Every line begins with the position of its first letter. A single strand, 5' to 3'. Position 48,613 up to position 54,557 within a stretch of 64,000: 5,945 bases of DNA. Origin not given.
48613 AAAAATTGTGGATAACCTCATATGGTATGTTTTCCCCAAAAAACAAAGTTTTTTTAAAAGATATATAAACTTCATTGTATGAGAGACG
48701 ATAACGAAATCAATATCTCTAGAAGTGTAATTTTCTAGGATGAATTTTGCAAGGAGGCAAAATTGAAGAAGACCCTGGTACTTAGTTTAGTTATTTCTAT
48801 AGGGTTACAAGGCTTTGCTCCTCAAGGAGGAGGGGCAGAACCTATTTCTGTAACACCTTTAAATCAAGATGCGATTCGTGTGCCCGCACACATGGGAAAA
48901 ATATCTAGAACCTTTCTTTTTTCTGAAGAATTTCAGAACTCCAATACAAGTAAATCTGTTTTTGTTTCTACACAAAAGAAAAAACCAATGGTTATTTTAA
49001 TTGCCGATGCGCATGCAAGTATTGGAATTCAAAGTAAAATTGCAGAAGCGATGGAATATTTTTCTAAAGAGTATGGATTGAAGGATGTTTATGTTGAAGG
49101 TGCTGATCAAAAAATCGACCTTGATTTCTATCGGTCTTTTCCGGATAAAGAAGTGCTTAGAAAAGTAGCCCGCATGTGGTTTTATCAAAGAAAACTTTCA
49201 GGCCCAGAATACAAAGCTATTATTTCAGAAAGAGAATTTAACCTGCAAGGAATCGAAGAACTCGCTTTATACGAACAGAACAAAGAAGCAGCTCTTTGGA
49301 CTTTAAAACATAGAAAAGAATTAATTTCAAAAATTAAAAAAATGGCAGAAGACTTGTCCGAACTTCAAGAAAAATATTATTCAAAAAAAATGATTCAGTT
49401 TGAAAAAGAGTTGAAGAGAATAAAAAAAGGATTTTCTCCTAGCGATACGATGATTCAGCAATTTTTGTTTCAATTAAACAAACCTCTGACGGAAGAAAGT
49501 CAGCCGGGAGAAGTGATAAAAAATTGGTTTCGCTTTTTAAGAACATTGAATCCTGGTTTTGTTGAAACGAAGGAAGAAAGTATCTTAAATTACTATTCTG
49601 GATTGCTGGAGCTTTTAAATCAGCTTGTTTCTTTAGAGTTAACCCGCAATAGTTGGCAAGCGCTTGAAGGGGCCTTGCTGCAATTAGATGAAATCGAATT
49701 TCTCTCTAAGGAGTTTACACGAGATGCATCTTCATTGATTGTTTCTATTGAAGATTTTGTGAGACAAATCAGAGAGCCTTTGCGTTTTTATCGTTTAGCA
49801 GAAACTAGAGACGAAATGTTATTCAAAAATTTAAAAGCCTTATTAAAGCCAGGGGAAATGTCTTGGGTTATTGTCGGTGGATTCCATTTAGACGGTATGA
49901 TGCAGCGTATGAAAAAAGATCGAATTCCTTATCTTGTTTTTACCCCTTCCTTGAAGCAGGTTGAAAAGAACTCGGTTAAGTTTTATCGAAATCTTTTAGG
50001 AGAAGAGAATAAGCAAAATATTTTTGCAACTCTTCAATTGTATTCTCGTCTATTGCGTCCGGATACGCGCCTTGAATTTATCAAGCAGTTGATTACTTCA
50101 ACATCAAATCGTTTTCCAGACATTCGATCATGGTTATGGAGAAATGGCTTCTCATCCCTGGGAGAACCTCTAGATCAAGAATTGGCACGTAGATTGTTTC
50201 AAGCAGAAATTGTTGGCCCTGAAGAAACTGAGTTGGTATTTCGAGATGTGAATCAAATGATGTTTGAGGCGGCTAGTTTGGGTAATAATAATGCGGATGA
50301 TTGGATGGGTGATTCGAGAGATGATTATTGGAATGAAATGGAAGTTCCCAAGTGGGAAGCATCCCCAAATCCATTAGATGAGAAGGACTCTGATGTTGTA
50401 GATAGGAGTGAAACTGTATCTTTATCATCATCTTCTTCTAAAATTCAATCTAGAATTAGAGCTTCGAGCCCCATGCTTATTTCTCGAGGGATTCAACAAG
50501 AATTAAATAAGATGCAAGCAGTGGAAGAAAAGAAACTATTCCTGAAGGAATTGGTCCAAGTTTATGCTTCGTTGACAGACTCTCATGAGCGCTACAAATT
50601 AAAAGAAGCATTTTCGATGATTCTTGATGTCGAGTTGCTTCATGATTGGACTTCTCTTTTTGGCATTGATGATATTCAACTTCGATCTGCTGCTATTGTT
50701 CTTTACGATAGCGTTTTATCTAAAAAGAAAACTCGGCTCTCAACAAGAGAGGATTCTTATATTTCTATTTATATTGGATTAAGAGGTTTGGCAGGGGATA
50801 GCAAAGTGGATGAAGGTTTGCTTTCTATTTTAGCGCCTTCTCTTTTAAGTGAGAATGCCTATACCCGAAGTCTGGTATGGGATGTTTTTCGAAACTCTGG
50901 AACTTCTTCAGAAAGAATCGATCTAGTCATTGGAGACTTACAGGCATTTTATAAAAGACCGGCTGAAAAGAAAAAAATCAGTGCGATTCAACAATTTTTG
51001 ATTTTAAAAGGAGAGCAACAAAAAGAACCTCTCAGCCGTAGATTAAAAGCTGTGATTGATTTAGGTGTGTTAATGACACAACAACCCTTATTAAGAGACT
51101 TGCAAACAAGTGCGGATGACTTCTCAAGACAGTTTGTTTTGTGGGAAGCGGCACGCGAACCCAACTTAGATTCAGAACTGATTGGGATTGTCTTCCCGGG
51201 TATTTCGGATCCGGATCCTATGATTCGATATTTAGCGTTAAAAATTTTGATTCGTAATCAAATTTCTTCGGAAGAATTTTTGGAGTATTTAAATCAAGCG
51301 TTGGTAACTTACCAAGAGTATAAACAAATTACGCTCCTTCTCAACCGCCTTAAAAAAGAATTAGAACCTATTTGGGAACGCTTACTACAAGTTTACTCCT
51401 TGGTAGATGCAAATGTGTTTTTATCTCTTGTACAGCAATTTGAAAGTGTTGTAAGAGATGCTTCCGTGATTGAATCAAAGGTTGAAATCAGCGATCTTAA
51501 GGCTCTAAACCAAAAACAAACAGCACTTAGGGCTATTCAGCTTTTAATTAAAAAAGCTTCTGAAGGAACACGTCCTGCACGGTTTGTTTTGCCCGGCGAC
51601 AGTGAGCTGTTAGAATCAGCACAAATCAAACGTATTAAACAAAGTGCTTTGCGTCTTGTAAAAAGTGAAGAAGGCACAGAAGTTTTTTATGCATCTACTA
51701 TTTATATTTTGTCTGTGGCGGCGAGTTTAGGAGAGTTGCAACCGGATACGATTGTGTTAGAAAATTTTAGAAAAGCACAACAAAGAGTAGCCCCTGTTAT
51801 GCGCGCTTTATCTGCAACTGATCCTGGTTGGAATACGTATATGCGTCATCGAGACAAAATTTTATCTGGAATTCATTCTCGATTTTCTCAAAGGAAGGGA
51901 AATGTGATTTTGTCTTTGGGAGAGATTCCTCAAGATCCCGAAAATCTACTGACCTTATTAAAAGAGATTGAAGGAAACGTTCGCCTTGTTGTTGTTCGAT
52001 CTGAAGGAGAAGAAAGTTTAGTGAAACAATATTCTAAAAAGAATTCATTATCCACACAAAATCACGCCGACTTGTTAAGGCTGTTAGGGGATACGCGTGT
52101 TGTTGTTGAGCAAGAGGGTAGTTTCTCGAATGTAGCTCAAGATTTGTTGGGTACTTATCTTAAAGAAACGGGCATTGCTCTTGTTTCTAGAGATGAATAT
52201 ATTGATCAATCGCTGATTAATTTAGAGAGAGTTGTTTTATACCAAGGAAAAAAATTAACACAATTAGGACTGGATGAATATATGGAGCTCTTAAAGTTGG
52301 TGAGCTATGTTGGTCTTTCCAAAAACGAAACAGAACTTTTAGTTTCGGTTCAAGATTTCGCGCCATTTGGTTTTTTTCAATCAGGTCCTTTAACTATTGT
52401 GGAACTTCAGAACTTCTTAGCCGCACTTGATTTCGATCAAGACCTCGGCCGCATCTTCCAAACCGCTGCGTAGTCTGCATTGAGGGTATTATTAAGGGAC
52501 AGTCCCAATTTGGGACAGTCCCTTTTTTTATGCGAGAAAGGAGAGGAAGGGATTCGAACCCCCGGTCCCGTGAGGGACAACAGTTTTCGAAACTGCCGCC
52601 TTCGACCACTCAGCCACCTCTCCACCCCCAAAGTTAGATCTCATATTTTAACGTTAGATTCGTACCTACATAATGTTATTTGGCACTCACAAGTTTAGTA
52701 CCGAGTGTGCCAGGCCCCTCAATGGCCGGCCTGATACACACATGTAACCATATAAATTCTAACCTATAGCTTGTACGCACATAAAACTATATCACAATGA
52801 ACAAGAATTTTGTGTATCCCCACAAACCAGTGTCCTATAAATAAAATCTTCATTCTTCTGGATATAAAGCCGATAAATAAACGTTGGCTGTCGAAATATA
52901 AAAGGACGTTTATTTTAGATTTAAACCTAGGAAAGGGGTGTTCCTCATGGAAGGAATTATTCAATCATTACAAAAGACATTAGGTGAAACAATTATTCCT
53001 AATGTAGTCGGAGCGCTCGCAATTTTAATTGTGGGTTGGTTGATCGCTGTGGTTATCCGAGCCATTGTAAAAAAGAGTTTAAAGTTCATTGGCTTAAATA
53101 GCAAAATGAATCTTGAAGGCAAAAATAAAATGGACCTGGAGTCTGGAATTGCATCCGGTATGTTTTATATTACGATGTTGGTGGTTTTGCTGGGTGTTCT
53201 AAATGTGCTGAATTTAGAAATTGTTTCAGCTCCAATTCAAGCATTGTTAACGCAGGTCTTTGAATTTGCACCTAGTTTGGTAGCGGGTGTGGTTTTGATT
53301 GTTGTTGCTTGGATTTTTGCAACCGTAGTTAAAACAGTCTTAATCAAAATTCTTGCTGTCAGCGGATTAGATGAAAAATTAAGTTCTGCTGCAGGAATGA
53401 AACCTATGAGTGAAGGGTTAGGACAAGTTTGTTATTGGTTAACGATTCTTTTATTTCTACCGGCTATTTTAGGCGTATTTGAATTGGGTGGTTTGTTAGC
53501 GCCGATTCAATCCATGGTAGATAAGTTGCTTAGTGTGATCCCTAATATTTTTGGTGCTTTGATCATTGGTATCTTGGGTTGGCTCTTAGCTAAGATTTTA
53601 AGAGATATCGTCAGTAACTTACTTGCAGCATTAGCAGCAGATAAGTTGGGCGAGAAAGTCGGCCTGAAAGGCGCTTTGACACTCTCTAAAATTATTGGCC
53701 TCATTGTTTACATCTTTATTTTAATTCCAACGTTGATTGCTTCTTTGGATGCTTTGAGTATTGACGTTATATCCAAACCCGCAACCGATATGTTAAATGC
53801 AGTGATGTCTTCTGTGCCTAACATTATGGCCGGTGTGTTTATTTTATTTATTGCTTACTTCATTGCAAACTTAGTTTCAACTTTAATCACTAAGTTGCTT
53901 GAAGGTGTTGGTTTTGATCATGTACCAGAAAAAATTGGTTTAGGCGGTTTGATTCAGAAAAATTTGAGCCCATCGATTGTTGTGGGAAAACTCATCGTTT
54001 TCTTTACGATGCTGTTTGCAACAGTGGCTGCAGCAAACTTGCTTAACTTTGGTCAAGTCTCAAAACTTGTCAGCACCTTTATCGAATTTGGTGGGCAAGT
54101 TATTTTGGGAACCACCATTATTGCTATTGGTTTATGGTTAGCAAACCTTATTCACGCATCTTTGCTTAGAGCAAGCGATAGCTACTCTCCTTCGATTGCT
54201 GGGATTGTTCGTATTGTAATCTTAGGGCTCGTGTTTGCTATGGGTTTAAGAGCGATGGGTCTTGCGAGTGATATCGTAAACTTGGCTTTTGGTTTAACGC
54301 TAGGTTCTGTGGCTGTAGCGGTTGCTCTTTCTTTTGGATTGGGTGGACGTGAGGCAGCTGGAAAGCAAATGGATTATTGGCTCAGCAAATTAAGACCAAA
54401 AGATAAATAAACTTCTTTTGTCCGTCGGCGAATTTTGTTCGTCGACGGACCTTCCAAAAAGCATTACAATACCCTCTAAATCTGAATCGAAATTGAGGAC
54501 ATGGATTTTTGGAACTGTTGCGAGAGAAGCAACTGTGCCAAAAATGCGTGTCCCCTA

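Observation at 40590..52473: Two paralogous secreted Tiki/TraB/GumN/ChaN-like proteins bracket a pilin/pseudopilin block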

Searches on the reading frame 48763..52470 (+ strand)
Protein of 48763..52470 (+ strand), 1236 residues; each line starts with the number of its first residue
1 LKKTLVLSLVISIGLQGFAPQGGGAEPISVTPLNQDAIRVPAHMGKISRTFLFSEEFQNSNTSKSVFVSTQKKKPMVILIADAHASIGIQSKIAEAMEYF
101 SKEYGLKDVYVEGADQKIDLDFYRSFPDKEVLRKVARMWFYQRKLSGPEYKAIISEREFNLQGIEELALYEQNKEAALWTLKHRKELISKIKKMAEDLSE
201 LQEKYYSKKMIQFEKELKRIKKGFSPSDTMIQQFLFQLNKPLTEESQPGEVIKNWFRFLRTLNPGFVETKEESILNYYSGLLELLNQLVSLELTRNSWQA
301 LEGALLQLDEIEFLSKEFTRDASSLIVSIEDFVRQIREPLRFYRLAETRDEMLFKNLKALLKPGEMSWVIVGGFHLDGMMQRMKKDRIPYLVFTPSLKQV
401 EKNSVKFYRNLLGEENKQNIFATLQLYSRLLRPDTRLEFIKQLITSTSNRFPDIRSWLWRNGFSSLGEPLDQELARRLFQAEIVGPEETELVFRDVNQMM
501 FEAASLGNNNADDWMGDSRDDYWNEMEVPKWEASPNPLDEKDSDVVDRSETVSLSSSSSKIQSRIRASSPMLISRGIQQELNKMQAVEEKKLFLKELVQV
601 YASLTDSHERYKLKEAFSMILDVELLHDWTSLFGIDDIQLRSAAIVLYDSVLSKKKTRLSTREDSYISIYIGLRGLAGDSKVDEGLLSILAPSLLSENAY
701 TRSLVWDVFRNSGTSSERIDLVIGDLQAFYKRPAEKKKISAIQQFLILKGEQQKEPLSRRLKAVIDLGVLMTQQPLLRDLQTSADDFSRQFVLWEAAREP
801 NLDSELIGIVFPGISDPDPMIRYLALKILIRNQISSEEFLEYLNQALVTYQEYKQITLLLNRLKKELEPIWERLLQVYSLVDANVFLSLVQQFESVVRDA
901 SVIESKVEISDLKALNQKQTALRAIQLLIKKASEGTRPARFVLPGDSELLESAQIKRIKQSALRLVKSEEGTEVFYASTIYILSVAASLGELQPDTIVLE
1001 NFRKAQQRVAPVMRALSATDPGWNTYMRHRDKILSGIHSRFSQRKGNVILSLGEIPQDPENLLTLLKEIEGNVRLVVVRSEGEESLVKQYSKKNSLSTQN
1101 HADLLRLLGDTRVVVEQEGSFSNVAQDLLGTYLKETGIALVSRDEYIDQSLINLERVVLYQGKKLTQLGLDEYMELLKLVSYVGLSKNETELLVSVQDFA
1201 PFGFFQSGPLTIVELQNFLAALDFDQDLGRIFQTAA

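Call 5: search_protein_families(library=pfam, max_evalue=1, proteins=[window:48763-52470:+])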
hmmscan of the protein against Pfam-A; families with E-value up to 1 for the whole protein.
window:48763-52470:+ (1236 aa): 1 family
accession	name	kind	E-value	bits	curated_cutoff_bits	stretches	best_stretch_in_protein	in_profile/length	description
PF03233.18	Cauli_AT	-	0.19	12.1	24.8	0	1172-1203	57-86/163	Aphid transmission protein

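Call 10: search_protein_families(library=ncbifam, max_evalue=1, proteins=[window:48763-52470:+])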
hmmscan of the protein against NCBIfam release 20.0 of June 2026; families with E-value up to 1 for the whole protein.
window:48763-52470:+ (1236 aa): 0 families

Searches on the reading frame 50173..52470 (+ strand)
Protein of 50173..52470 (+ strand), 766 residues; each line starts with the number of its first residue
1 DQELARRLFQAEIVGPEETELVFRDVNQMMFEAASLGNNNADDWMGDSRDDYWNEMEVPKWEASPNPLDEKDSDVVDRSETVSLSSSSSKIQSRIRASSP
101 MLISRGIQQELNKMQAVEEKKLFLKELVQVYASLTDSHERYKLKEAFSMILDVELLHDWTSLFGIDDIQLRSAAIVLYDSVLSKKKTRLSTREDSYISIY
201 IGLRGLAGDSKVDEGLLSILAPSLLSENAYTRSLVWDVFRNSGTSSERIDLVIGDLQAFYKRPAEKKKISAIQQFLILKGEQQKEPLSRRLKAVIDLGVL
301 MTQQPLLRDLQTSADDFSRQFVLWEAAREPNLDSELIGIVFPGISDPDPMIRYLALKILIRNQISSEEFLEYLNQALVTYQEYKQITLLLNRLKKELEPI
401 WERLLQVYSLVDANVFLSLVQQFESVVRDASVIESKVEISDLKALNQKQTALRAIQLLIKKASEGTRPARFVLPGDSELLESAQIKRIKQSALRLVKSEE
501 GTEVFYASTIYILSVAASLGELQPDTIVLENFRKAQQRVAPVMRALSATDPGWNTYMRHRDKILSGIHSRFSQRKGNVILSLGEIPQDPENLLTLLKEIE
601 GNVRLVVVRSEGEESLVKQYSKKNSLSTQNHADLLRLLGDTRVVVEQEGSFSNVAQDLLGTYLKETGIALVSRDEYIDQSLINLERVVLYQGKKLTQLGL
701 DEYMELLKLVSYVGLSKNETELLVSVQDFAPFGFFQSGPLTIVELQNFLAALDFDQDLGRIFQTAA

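Call 75: search_solved_structures(query=window:50173-52470:+, max_evalue=10)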
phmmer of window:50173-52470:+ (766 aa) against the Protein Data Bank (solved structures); distinct sequences matched with E-value up to 10: 0.

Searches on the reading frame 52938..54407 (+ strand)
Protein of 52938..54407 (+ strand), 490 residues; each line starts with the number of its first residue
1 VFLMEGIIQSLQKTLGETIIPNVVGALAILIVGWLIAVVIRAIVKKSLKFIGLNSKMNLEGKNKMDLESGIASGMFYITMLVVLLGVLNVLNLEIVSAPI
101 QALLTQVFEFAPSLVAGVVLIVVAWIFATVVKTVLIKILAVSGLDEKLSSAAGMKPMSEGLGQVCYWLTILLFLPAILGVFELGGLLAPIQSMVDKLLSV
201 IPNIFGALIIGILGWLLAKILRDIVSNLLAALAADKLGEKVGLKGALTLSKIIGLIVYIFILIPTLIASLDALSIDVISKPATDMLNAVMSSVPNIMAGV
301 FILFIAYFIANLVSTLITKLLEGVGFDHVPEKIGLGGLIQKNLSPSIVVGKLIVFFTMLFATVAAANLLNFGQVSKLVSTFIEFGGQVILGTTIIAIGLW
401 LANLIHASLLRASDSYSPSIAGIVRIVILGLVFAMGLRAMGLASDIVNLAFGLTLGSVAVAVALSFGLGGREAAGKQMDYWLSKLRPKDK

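Call 14: search_protein_families(library=pfam, max_evalue=0.001, proteins=[window:52938-54407:+])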
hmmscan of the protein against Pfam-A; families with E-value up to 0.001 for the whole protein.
window:52938-54407:+ (490 aa): 1 family
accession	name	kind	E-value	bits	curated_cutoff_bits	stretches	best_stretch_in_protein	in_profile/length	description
PF05552.17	MS_channel_1st_1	-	4e-47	158.3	22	4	189-236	2-49/50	Mechanosensitive ion channel, conserved TM helix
